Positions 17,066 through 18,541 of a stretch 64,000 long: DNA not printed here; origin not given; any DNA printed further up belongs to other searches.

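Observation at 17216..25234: Complete Rex-controlled bifurcating [FeFe]-hydrogenase locus with a HydS-type sensory hydrogenase and PP2C phosphatase but no adjacent kinase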

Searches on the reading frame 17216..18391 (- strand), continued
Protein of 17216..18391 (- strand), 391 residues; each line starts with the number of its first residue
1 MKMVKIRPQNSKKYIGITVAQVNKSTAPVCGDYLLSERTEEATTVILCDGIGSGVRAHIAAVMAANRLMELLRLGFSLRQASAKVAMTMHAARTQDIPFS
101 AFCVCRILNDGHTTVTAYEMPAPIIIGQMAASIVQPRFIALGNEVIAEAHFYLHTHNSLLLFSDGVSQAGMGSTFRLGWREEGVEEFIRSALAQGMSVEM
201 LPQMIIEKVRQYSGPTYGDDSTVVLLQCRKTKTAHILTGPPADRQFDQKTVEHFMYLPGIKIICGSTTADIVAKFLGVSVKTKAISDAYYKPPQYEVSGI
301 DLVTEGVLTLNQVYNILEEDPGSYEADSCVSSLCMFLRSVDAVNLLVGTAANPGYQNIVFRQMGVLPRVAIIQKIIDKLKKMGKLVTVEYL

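Call 59: find_homologous_proteins(query=L045:5307-6503:+, max_evalue=0.00001)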
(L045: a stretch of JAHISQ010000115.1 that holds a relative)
Query L045:5307-6503:+ (399 aa): 7984 proteins with E <= 0.00001 among 8000 candidates; the best 120 are listed.
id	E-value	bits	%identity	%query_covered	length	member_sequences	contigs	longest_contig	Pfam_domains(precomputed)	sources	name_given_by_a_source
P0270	6.2e-224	761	83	100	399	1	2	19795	PF07228.18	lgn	-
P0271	1.6e-216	737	80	100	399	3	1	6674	PF07228.18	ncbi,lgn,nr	ncbi:MAG: SpoIIE family protein phosphatase [Candidatus Riflebacteria bacterium]|nr:SpoIIE family pr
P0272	3.0e-216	736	81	100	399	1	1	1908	PF07228.18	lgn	-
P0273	4.1e-211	719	79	100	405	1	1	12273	PF07228.18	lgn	-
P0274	3.6e-210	716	79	100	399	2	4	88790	PF07228.18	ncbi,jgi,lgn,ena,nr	ncbi:MAG TPA: SpoIIE family protein phosphatase [Candidatus Rifleibacterium sp.]|nr:SpoIIE family pr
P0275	5.1e-210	716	78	100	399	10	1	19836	PF07228.18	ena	-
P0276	7.1e-210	715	79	100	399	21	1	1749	PF07228.18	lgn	-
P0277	1.2e-208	711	77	100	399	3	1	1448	PF07228.18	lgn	-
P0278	4.2e-207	706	78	100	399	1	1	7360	PF07228.18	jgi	-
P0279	2.6e-203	693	75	100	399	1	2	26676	PF07228.18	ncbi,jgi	jgi:hypothetical protein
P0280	2.3e-202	690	76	100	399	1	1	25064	PF07228.18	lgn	-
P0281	1.1e-201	688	76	100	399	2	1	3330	PF07228.18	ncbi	-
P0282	6.6e-201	686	75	100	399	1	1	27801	PF07228.18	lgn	-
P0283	1.0e-199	682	74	100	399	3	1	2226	PF07228.18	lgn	-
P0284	7.5e-195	666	74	100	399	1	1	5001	PF07228.18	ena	-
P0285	1.3e-194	665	73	98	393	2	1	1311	PF07228.18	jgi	-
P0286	6.7e-183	626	67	100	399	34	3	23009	PF07228.18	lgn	-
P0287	1.6e-171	589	67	98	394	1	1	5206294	PF07228.18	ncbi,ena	-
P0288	5.2e-170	584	65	97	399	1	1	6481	PF07228.18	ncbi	-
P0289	5.8e-170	584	64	100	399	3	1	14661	PF07228.18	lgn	-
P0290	4.3e-169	581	66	98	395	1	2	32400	PF07228.18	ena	-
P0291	1.9e-155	536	61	100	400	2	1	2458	PF07228.18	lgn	-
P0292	6.5e-134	465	53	97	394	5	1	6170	PF07228.18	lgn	-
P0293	1.4e-133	464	53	97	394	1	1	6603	PF07228.18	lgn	-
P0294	1.9e-131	457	53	100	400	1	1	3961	PF07228.18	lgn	-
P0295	7.1e-131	455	54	97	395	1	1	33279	PF07228.18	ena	-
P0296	8.0e-131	455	52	97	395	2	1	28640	PF07228.18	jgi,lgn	-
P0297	2.7e-129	450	56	97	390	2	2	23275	PF07228.18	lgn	-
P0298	1.0e-128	448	51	98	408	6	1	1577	PF07228.18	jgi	-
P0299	3.0e-128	446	53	97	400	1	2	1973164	PF07228.18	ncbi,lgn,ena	-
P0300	8.2e-128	445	53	97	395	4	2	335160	PF07228.18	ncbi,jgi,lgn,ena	-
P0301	9.6e-128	445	51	98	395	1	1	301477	PF07228.18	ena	-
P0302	1.1e-127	445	54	97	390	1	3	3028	PF07228.18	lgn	-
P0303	1.9e-127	444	53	97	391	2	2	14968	PF07228.18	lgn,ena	-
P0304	1.9e-127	444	51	98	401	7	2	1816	PF07228.18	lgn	-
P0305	2.4e-127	443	52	97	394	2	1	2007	PF07228.18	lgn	-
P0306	2.7e-127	443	52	99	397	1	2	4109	PF07228.18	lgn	-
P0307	3.8e-127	443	51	97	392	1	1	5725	PF07228.18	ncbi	-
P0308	4.1e-127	443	53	98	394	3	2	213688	PF07228.18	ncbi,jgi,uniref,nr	ncbi:MAG: stage II sporulation protein E [Candidatus Auribacter fodinae]|uniref:Stage II sporulation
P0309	5.5e-127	442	51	99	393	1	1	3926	PF07228.18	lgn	-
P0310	6.1e-127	442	53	97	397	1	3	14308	PF07228.18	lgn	-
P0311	6.7e-127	442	55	97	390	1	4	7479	PF07228.18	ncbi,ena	-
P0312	8.5e-127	442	51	98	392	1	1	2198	PF07228.18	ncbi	-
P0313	1.0e-126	441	52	97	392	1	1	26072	PF07228.18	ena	-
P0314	1.7e-126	441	53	97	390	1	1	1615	PF07228.18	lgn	-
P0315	2.7e-126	440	52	97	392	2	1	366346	PF07228.18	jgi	-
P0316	3.0e-126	440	50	98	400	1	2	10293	PF07228.18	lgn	-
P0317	3.9e-126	439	54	97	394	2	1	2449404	PF07228.18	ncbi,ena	-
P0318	6.6e-126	439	52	98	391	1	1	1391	PF07228.18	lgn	-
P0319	6.8e-126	439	51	98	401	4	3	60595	PF07228.18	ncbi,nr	ncbi:MAG: SpoIIE family protein phosphatase [Bacteroidota bacterium]|nr:SpoIIE family protein phosph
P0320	7.4e-126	439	52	98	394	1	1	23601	PF07228.18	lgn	-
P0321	7.9e-126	438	51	97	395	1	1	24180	PF07228.18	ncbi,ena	-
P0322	8.2e-126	438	51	98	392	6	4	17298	PF07228.18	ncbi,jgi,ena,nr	ncbi:MAG TPA: SpoIIE family protein phosphatase [Spirochaetota bacterium]|nr:SpoIIE family protein p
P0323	1.1e-125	438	52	98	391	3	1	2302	PF07228.18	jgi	-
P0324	1.2e-125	438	54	97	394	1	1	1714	PF07228.18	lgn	-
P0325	1.3e-125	438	52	98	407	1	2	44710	PF07228.18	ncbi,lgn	ncbi:MAG: SpoIIE family protein phosphatase [Bacillota bacterium]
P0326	1.5e-125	438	51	97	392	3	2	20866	PF07228.18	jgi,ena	-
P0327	1.7e-125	437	51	97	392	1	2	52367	PF07228.18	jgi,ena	jgi:hypothetical protein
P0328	1.8e-125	437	51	98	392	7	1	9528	PF07228.18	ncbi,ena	-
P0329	1.9e-125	437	52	97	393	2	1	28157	PF07228.18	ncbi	ncbi:MAG: SpoIIE family protein phosphatase [Rhodothermaceae bacterium]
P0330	2.0e-125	437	49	98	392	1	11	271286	PF07228.18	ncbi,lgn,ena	-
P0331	2.5e-125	437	51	98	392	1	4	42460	PF07228.18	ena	-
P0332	3.2e-125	436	52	98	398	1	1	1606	PF07228.18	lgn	-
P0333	7.3e-125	435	52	98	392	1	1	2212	PF07228.18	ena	-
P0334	8.1e-125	435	50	98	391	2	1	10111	PF07228.18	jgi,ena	jgi:hypothetical protein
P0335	8.4e-125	435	52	97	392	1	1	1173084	PF07228.18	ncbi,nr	ncbi:MAG: SpoIIE family protein phosphatase [candidate division KSB1 bacterium]|nr:SpoIIE family pro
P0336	8.5e-125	435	51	97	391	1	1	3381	PF07228.18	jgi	jgi:Stage II sporulation protein E (SpoIIE)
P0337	1.1e-124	435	51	97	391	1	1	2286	PF07228.18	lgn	-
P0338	1.1e-124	435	50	97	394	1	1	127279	PF07228.18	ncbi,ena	-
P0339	1.1e-124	435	51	100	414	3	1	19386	PF07228.18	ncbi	-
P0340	1.1e-124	435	51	97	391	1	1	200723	PF07228.18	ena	-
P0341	1.3e-124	434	52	98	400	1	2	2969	PF07228.18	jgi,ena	-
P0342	1.6e-124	434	53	97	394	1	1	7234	PF07228.18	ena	-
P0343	2.0e-124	434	53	98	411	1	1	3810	PF07228.18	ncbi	-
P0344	2.1e-124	434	52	97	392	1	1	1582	PF07228.18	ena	-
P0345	2.1e-124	434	50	98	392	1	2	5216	PF07228.18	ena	-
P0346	2.3e-124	434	51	98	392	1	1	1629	PF07228.18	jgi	-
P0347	2.4e-124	434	52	98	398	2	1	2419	PF07228.18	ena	-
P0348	2.5e-124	434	51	98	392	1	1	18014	PF07228.18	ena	-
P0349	2.5e-124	434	51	97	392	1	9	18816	PF07228.18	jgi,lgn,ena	jgi:hypothetical protein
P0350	2.5e-124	434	51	98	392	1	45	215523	PF07228.18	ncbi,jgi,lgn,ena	jgi:hypothetical protein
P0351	2.9e-124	433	50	98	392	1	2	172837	PF07228.18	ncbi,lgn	-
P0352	3.1e-124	433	50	98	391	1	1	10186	PF07228.18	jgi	jgi:hypothetical protein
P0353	3.2e-124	433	51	97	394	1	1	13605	PF07228.18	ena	-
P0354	3.5e-124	433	51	98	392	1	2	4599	PF07228.18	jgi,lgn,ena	-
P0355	4.3e-124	433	54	98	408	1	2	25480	PF07228.18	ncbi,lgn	-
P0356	4.5e-124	433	52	97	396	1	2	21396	PF07228.18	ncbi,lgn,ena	-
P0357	4.6e-124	433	51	98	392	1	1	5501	PF07228.18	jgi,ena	-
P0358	4.6e-124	433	51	98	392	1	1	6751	PF07228.18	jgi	jgi:hypothetical protein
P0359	4.8e-124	433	51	97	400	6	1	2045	PF07228.18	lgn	-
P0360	4.9e-124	433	52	97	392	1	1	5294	PF07228.18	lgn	-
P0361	5.2e-124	432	50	98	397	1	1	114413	PF07228.18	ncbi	ncbi:MAG: SpoIIE family protein phosphatase [Ignavibacteriales bacterium]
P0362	5.4e-124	432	52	98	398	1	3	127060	PF07228.18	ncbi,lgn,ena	-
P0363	5.5e-124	432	52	98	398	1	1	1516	PF07228.18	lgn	-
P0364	5.8e-124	432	51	97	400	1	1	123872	PF07228.18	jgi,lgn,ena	-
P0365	5.9e-124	432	50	97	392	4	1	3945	PF07228.18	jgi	-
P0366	8.0e-124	432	50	98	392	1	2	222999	PF07228.18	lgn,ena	-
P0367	8.9e-124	432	49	98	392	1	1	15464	PF07228.18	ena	-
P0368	9.6e-124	432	49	98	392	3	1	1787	PF07228.18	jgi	-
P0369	1.0e-123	432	52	97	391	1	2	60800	PF07228.18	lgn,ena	-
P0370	1.0e-123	431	52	98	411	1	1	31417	PF07228.18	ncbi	-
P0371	1.1e-123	431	53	98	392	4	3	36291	PF07228.18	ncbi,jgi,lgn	ncbi:MAG: SpoIIE family protein phosphatase [Myxococcales bacterium]|jgi:hypothetical protein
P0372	1.1e-123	431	53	98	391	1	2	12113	PF07228.18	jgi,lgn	jgi:hypothetical protein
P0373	1.2e-123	431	51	98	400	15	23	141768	PF07228.18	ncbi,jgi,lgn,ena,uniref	ncbi:SpoIIE family protein phosphatase [Treponema sp.]|uniref:SpoIIE family protein phosphatase n=1 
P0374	1.2e-123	431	52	98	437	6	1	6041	PF07228.18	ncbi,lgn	ncbi:MAG: SpoIIE family protein phosphatase [Breznakiellaceae bacterium]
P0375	1.5e-123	431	49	98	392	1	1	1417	PF07228.18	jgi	jgi:hypothetical protein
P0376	1.5e-123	431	50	97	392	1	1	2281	PF07228.18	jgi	-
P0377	1.6e-123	431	52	99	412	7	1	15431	PF07228.18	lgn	-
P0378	1.7e-123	431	51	97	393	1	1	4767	PF07228.18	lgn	-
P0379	1.8e-123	431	53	98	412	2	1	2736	PF07228.18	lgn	-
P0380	2.0e-123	431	50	97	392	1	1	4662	PF07228.18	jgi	jgi:hypothetical protein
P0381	2.4e-123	430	49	98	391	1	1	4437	PF07228.18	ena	-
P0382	2.6e-123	430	50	97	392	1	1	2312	PF07228.18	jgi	-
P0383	2.8e-123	430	52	97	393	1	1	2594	PF07228.18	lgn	-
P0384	2.9e-123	430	50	98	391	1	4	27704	PF07228.18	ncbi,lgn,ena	-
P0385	3.0e-123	430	50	97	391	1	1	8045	PF07228.18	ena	-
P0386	3.2e-123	430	53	98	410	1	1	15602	PF07228.18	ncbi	-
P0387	3.6e-123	430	49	99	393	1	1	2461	PF07228.18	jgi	jgi:hypothetical protein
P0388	3.7e-123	430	50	98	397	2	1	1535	PF07228.18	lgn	-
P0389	3.8e-123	430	49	98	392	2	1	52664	PF07228.18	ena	-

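Call 60: search_dna_similar(query=window:17216-18388:-, collection=plasmids, mode=protein, max_rows=15)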
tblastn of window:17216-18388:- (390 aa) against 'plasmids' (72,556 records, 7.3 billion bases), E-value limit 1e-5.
Records with a match: 3; places in all: 3; records where one place covers at least 80% of the query: 3.
Best place of each record, by identity: <60% 3.
By first word of the organism name: Acetoanaerobium 1; Monoglobus 1; Ruminococcus 1.
By predicted mobility (MOB-suite, as given by PLSDB): non-mobilizable 2; mobilizable 1.
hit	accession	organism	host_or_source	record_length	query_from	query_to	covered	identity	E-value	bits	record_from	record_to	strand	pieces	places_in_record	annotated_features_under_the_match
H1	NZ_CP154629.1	Acetoanaerobium noterae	cell culture,Sludge of a digestion ...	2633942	10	389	97%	28.1%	6e-47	179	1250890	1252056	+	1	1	none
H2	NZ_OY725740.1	Monoglobus pectinilyticus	-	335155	21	390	95%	27.4%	9e-39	155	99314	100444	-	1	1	SpoIIE family protein phosphatase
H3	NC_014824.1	Ruminococcus albus 7 = DSM 20455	-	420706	16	390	96%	25.8%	1e-41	163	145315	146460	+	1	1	SpoIIE family protein phosphatase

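Call 61: get_annotated_region(hit=H3, flank=9000)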
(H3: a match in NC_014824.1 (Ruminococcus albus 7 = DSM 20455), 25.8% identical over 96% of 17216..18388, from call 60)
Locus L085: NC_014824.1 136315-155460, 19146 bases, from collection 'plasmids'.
description: Ruminococcus albus 7 = DSM 20455 plasmid pRUMAL01, complete sequence
organism: Ruminococcus albus 7 = DSM 20455 (NCBI taxid 697329)
taxonomy: Bacteria; Bacillota; Clostridia; Eubacteriales; Oscillospiraceae; Ruminococcus; Ruminococcus albus; Ruminococcus albus 7 = DSM 20455
host: -; source: -; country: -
typing (MOB-suite, as given by PLSDB): mobilizable; relaxase MOBP
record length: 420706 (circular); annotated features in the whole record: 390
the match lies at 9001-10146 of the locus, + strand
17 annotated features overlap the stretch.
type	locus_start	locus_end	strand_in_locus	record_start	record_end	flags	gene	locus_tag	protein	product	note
CDS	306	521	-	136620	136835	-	-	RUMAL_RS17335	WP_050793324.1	hypothetical protein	-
CDS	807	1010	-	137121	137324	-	-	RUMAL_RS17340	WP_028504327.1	helix-turn-helix domain-containing protein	-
CDS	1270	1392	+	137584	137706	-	-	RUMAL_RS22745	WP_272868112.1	hypothetical protein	-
CDS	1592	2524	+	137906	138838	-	-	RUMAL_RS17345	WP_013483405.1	LysR family transcriptional regulator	GO:0006355 - regulation of DNA-templated transcription [Evidence IEA]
CDS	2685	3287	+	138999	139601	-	-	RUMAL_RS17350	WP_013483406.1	redox-sensing transcriptional repressor Rex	-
CDS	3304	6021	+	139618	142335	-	adhE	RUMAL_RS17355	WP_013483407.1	bifunctional acetaldehyde-CoA/alcohol dehydrogenase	GO:0006066 - alcohol metabolic process [Evidence IEA]; GO:0015976 - carbon utilization [Evidence IEA]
CDS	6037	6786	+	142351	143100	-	-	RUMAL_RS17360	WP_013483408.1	phosphotransferase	-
CDS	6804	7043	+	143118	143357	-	-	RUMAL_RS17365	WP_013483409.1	(2Fe-2S) ferredoxin domain-containing protein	-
CDS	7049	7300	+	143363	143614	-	-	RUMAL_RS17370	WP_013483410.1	(2Fe-2S) ferredoxin domain-containing protein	-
CDS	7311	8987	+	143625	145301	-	-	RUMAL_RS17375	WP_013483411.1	[Fe-Fe] hydrogenase large subunit C-terminal domain-containing protein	-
CDS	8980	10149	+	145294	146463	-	-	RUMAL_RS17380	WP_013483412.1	SpoIIE family protein phosphatase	-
CDS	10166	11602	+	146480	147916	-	-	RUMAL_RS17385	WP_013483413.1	4Fe-4S dicluster domain-containing protein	-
CDS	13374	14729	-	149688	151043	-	-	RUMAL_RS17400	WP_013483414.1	AAA family ATPase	-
CDS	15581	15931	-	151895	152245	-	-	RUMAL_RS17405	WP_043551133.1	hypothetical protein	-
CDS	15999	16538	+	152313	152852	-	-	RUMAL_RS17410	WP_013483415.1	hypothetical protein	-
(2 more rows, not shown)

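Call 62: get_annotated_region(hit=H2, flank=7000)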
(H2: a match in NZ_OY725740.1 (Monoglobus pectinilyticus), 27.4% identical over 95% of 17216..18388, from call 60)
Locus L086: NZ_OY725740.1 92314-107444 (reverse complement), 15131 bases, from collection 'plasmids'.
description: Monoglobus pectinilyticus strain Ruminococcaceae species TSDC17.2-1.2 plasmid 16, complete sequence
organism: Monoglobus pectinilyticus (NCBI taxid 1981510)
taxonomy: Bacteria; Bacillota; Clostridia; Monoglobales; Monoglobaceae; Monoglobus; Monoglobus pectinilyticus
host: -; source: -; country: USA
typing (MOB-suite, as given by PLSDB): non-mobilizable
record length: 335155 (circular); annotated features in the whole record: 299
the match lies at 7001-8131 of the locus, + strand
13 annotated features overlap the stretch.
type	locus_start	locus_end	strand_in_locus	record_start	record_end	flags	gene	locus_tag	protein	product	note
CDS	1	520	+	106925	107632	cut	-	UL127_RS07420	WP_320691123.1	hypothetical protein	-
CDS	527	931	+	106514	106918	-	-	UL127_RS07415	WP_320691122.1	SRPBCC family protein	-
CDS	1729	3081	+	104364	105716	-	-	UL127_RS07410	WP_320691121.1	D-alanyl-D-alanine carboxypeptidase family protein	-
CDS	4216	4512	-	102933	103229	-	-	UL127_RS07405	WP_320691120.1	helix-turn-helix transcriptional regulator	-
CDS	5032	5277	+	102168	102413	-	-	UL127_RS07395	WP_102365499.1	NAD(P)H-dependent oxidoreductase subunit E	-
CDS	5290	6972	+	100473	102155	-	-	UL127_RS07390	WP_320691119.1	[Fe-Fe] hydrogenase large subunit C-terminal domain-containing protein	-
CDS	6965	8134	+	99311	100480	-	-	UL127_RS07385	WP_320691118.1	SpoIIE family protein phosphatase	-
CDS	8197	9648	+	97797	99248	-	-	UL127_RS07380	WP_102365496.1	4Fe-4S dicluster domain-containing protein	-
CDS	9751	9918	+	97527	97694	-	-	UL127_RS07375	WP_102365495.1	4Fe-4S binding protein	-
CDS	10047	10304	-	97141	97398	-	-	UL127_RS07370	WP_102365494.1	HPr family phosphocarrier protein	GO:0009401 - phosphoenolpyruvate-dependent sugar phosphotransferase system [Evidence IEA]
CDS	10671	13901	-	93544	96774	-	-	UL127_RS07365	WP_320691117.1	PD-(D/E)XK nuclease family protein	-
CDS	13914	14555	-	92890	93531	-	-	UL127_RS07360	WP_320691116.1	HAD family phosphatase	-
CDS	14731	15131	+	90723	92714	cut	-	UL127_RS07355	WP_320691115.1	glycoside hydrolase family 13 protein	-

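Call 63: search_protein_families(library=pfam, max_evalue=0.01, proteins=[L085:6037-6786:+, L085:8980-10149:+, L085:7311-8987:+, L085:6804-7043:+])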
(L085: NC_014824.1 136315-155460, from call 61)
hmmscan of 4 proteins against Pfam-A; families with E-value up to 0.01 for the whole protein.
L085:6037-6786:+ (249 aa): 6 families
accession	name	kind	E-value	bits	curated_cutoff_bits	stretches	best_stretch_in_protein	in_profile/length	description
PF01636.29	APH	-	1.4e-12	48.3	23.2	1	24-196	26-220/239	Phosphotransferase enzyme family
PF01163.29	RIO1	-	6.2e-08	32.9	22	1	128-175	106-153/187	RIO domain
PF19974.5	TCAD9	-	1e-07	31.9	40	1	129-184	283-336/429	Ternary complex associated domain 9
PF00069.31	Pkinase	-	0.00021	21.2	31.7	0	145-181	117-153/263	Protein kinase domain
PF01633.27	Choline_kinase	-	0.0011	18.8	29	1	97-184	126-202/300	Choline/ethanolamine kinase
PF07914.17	DUF1679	-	0.0041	16.5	24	1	112-188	236-316/414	Uncharacterized oxidoreductase dhs-27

L085:8980-10149:+ (389 aa): 1 family
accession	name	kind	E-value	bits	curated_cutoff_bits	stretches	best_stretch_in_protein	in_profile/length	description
PF07228.17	SpoIIE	-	1.7e-14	54.7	25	1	31-219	2-191/192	Stage II sporulation protein E (SpoIIE)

L085:7311-8987:+ (558 aa): 13 families
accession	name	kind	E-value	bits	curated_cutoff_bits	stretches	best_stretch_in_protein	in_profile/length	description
PF02906.19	Fe_hyd_lg_C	-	5.2e-49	167.5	22.1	1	74-292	2-245/245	Iron only hydrogenase large subunit, C-terminal domain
PF04060.18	FeS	-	8.1e-11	41.9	23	1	362-391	4-33/33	Putative Fe-S cluster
PF00037.32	Fer4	-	1.7e-08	34.3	21.1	1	35-55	2-22/24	4Fe-4S binding domain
PF13237.11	Fer4_10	-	2e-07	31.3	25.5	1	8-52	5-53/53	4Fe-4S dicluster domain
PF12838.12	Fer4_7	-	7.2e-07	30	27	1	11-55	1-52/52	4Fe-4S dicluster domain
PF14697.11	Fer4_21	-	4e-06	27.3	35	1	8-54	4-55/59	4Fe-4S dicluster domain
PF13187.11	Fer4_9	-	2.7e-05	24.5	27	1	11-55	1-51/52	4Fe-4S dicluster domain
PF25160.1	LdpA_Fe-S-bd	-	6.4e-05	23.1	27.6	1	15-55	5-42/49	LdpA Fe-S cluster-binding domain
PF12837.12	Fer4_6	-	0.00058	20.1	25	1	35-52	3-20/24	4Fe-4S binding domain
PF00989.32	PAS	-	0.0011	19.4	22.6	1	402-498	4-113/113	PAS fold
PF12797.12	Fer4_2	-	0.0017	18.6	24.5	1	36-52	5-21/22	4Fe-4S binding domain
PF13484.11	Fer4_16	-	0.0033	18.6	30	0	11-29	1-19/66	4Fe-4S double cluster binding domain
PF13426.13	PAS_9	-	0.0039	17.9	27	0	409-500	1-103/103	PAS domain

L085:6804-7043:+ (79 aa): 1 family
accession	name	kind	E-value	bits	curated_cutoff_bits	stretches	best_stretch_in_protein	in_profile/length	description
PF01257.25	2Fe-2S_thioredx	-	2.9e-08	34.1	24.8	1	2-71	67-141/145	Thioredoxin-like [2Fe-2S] ferredoxin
